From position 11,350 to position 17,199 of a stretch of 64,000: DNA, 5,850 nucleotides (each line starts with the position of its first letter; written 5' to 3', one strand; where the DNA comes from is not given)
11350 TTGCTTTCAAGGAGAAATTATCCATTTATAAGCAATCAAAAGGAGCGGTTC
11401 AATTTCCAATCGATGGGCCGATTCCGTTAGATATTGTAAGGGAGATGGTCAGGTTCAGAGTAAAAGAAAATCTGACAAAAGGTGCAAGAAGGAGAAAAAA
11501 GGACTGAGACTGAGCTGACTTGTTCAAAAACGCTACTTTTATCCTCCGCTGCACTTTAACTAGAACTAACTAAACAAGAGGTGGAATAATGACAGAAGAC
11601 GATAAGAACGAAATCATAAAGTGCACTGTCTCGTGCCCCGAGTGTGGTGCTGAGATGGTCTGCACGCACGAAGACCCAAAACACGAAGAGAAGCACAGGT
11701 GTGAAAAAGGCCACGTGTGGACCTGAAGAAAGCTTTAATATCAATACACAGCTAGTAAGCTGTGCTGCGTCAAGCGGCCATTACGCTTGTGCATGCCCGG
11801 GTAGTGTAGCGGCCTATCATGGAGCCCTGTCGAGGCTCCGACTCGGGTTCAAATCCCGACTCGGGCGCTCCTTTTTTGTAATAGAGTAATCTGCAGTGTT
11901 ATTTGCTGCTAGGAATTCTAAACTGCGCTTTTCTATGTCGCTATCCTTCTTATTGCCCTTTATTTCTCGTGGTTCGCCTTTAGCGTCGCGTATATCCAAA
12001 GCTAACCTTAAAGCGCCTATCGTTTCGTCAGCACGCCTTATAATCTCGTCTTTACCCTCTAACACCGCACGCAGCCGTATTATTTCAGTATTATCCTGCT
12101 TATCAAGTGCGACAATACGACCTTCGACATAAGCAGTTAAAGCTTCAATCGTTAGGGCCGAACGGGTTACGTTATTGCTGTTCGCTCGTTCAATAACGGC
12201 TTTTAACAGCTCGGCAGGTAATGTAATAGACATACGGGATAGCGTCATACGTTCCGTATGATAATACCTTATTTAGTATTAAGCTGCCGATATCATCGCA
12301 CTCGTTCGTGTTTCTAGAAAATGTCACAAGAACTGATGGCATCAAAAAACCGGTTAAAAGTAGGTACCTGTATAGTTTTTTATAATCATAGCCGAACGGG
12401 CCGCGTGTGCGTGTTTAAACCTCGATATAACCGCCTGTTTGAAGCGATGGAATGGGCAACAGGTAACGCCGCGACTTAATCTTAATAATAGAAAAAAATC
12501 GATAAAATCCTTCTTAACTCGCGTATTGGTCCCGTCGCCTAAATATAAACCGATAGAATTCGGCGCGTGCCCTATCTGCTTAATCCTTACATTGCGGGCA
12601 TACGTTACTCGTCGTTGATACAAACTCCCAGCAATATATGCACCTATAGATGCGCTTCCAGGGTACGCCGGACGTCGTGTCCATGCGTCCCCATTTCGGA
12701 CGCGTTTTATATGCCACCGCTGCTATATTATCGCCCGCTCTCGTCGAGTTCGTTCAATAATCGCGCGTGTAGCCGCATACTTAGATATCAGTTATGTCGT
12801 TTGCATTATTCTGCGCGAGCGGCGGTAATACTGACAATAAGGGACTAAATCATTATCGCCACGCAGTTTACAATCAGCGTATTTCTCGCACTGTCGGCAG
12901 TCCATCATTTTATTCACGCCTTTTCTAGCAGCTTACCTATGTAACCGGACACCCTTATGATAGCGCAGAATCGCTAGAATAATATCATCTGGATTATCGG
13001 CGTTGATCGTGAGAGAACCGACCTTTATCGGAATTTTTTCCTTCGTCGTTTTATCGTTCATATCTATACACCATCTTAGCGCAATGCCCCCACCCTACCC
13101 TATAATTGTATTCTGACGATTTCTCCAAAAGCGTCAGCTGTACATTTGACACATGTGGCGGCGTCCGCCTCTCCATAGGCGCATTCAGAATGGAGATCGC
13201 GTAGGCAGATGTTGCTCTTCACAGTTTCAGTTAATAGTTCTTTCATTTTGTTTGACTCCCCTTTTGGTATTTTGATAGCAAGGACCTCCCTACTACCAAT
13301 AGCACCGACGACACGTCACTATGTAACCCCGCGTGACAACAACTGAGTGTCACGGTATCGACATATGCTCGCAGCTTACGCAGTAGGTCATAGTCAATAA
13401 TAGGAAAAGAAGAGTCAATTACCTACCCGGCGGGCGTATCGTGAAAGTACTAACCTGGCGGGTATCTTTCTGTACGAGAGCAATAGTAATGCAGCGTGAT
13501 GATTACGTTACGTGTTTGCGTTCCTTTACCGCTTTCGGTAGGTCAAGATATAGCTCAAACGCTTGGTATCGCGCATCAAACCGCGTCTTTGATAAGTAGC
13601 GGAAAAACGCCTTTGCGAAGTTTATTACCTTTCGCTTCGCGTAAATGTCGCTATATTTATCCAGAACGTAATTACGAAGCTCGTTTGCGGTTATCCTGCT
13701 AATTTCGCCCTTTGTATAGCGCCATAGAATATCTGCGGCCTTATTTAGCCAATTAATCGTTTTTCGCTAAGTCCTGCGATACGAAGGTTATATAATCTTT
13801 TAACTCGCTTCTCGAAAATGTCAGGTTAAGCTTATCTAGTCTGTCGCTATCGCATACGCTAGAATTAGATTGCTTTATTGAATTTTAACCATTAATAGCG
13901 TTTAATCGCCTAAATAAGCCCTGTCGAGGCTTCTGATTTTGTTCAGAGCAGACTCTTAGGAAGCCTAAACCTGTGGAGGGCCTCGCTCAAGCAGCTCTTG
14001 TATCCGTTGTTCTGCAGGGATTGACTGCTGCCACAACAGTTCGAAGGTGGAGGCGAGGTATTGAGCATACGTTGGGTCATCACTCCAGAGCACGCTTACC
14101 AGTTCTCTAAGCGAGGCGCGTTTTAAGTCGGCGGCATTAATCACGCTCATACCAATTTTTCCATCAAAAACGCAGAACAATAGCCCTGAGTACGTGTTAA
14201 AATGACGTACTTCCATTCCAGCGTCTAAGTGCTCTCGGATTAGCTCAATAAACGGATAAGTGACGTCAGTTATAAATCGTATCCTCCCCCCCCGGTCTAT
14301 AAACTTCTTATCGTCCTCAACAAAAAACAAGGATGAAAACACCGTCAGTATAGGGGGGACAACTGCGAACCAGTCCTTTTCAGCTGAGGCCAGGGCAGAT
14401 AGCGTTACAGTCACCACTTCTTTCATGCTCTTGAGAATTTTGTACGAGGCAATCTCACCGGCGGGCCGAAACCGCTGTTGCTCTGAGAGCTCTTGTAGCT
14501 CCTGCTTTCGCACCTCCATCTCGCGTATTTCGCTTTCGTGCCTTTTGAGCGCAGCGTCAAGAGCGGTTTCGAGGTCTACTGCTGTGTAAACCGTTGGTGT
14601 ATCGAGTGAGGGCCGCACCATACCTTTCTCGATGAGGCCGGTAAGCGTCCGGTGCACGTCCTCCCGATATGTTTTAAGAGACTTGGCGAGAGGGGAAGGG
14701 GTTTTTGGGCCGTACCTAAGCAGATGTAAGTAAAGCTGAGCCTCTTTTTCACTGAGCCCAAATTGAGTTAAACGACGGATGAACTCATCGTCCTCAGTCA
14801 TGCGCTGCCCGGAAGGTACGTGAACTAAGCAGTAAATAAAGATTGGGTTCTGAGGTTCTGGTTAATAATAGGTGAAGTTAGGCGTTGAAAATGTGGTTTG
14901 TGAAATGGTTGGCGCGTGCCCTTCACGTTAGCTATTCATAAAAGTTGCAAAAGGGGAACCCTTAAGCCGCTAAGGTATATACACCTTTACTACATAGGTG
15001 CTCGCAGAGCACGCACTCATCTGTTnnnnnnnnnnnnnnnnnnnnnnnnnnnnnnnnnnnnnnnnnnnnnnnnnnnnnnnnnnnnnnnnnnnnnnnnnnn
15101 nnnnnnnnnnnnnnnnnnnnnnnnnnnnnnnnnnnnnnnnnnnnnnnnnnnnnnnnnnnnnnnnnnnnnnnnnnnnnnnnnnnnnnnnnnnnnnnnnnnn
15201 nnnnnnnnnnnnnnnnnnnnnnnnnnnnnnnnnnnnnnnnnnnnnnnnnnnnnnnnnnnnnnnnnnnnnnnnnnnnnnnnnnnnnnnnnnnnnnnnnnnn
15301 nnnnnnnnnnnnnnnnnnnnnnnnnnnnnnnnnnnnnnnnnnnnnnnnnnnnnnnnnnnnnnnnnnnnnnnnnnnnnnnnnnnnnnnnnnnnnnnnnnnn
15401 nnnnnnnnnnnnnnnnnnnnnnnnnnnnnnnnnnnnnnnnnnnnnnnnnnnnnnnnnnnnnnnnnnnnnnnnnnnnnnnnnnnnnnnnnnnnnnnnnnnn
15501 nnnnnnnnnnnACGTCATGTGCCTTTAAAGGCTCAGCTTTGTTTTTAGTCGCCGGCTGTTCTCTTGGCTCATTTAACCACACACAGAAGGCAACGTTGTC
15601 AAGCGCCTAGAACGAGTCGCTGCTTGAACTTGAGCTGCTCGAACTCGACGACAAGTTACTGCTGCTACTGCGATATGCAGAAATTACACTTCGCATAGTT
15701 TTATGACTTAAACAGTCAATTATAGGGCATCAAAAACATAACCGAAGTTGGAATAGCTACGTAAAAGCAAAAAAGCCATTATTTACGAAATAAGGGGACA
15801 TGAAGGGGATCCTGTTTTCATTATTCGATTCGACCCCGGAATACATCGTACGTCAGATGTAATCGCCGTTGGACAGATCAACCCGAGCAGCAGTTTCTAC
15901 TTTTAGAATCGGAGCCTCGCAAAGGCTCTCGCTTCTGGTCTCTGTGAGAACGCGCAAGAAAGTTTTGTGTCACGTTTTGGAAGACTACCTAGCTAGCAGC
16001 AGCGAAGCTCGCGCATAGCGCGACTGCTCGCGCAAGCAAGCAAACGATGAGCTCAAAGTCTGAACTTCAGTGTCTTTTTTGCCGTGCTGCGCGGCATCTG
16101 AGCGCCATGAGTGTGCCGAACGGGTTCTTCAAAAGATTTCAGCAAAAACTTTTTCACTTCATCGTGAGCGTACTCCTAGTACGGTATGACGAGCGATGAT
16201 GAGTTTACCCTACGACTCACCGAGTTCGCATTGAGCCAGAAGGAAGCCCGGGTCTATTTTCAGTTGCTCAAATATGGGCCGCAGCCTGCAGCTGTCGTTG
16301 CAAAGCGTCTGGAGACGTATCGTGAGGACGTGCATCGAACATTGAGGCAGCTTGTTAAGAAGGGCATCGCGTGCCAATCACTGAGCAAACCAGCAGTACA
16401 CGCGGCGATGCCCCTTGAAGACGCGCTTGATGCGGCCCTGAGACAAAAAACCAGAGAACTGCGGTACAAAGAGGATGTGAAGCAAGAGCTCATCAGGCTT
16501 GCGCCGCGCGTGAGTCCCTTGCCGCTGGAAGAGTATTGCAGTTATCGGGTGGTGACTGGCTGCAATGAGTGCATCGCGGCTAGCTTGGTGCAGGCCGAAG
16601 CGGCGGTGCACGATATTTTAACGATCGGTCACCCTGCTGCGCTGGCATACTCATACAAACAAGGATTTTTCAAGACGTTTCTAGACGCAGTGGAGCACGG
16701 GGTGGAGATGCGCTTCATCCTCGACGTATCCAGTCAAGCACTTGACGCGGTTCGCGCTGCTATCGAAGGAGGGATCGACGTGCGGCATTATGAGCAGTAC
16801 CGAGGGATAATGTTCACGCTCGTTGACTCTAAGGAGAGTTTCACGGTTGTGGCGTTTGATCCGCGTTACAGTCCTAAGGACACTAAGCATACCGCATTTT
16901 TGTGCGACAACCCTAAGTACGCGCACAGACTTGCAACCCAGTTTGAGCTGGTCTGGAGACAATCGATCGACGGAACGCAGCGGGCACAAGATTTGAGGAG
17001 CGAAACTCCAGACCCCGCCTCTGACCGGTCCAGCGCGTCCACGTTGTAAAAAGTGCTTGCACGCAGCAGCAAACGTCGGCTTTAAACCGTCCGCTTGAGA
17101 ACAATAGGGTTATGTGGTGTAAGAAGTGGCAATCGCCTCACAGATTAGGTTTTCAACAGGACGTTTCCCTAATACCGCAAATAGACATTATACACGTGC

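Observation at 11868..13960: Gene-poor decayed tract downstream of tRNA-Asp ending in a third copy of the att core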

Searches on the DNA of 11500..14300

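Call 69: search_rna_families(source=window, start=11500, end=14300, threshold=evalue, max_evalue=1)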
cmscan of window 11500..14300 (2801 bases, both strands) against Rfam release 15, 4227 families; matches with E-value up to 1: 1.
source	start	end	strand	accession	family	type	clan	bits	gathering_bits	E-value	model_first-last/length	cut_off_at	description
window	11795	11867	+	RF00005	tRNA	Gene; tRNA;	CL00001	54.5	29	2.6e-10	1-71/71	no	tRNA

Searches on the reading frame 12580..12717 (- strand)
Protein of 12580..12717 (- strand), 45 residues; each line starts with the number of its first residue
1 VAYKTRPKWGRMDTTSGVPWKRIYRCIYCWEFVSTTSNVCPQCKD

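Call 45: search_protein_families(library=pfam, proteins=[window:12580-12717:-], max_evalue=1)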
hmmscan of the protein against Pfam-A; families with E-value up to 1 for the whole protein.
window:12580-12717:- (45 aa): 4 families
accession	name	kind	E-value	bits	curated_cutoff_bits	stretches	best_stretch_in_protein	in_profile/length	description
PF12773.13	DZR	-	0.01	16.4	27.3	1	24-43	25-44/45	Double zinc ribbon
PF14570.12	zf-RING_4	-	0.014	15.6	27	1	26-44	25-44/48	RING/Ubox like zinc-binding domain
PF06906.16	DUF1272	-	0.023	15.2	25.3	1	24-43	27-47/57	Protein of unknown function (DUF1272)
PF18912.6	DZR_2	-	0.03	14.6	27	1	25-44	9-28/56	Double zinc ribbon domain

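Call 46: search_protein_families(library=phrogs, proteins=[window:12580-12717:-], max_evalue=0.1)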
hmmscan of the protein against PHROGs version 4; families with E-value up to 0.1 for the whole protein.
window:12580-12717:- (45 aa): 1 family
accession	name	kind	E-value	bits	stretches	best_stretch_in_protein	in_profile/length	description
phrog_16186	-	unknown function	0.052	14.5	1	34-44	3-13/50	-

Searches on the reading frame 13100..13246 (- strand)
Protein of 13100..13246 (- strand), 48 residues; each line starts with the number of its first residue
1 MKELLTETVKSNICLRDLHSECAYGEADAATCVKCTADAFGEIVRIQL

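Call 45: search_protein_families(library=pfam, proteins=[window:13100-13246:-], max_evalue=1)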
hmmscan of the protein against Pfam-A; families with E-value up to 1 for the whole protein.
window:13100-13246:- (48 aa): 1 family
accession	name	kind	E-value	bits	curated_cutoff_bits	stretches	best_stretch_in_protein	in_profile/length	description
PF19932.4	DUF6395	-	0.11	12.9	25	1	3-36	22-57/174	Family of unknown function (DUF6395)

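Call 46: search_protein_families(library=phrogs, proteins=[window:13100-13246:-], max_evalue=0.1)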
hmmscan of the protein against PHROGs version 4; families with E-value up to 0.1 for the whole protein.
window:13100-13246:- (48 aa): 1 family
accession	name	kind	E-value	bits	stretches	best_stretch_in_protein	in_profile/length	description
phrog_14521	-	unknown function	0.057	14.6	1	19-39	24-44/111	-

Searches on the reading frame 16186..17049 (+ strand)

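Call 10: search_protein_families(library=pfam, proteins=[window:16186-17049:+], max_evalue=0.01)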
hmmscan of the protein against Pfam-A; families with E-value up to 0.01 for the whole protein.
window:16186-17049:+ (287 aa): 1 family
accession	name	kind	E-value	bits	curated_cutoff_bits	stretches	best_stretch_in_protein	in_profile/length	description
PF01978.25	TrmB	-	2.5e-10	40.5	25.6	1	11-78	1-68/68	Sugar-specific transcriptional regulator TrmB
